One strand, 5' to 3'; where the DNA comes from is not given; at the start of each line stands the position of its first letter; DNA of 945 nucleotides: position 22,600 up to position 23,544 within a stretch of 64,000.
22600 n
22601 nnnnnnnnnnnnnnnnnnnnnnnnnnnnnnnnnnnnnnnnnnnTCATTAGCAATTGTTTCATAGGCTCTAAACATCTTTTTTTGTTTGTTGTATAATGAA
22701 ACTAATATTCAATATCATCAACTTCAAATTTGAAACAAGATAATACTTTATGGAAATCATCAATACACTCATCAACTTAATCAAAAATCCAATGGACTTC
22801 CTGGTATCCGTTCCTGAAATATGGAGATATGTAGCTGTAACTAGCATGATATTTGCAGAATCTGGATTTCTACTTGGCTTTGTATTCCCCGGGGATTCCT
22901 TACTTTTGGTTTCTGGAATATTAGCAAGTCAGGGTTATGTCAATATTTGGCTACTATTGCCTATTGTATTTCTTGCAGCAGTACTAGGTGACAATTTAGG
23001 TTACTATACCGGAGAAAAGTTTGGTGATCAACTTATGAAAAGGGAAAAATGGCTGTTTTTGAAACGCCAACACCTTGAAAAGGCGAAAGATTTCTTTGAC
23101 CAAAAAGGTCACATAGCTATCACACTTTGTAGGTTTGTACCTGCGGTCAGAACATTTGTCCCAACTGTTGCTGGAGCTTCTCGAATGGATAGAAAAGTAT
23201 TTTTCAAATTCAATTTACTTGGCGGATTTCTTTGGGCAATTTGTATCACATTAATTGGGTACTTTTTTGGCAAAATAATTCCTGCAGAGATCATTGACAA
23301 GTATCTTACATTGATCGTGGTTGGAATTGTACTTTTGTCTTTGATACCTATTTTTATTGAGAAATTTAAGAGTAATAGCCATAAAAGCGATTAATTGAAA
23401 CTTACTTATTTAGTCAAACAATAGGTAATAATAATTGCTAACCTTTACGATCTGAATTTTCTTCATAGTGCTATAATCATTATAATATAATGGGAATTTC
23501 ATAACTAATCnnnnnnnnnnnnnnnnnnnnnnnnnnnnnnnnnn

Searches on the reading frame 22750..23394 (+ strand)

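Call 85: search_protein_families(library=pfam, proteins=[window:22750-23394:+], max_evalue=0.0001)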
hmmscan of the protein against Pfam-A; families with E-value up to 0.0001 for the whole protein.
window:22750-23394:+ (214 aa): 1 family
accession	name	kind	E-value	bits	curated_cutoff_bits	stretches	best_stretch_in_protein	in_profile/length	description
PF09335.16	VTT_dom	-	3e-22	79.8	33.9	1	46-171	1-122/123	VTT domain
